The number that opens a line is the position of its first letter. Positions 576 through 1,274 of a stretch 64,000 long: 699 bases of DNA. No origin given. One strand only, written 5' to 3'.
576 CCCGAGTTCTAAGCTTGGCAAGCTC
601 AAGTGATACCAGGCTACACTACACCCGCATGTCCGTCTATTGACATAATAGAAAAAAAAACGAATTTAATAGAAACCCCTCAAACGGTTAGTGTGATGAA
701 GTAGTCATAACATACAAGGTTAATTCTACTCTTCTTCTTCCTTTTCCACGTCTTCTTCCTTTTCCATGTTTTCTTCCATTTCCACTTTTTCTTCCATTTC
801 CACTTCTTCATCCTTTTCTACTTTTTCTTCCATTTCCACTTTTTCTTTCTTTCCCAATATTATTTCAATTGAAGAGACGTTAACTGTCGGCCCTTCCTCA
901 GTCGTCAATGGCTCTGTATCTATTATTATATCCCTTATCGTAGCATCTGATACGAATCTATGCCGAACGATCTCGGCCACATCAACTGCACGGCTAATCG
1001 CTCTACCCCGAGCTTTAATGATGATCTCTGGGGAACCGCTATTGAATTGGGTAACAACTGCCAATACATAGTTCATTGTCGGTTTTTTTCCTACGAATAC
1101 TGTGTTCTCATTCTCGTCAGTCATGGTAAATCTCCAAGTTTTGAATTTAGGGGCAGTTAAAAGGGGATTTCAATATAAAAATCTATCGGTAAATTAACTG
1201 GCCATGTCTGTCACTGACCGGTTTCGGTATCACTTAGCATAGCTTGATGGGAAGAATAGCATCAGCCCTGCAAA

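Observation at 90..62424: Nearly every intergenic spacer is assembled from one shared vocabulary of short words in tandem and inverted arrays (REP/BIME-like mosaic)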

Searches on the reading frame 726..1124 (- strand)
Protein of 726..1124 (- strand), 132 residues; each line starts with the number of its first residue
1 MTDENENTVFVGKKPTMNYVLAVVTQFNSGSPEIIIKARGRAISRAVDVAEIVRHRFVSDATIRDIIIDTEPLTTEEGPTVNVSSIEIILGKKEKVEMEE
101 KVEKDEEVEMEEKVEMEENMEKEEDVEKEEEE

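Call 42: search_protein_families(library=pfam, proteins=[window:726-1124:-], max_evalue=0.01)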
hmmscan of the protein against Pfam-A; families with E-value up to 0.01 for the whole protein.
window:726-1124:- (132 aa): 1 family
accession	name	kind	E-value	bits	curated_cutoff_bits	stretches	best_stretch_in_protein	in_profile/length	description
PF01918.27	Alba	-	1.7e-21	76.2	25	1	7-59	1-54/66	Alba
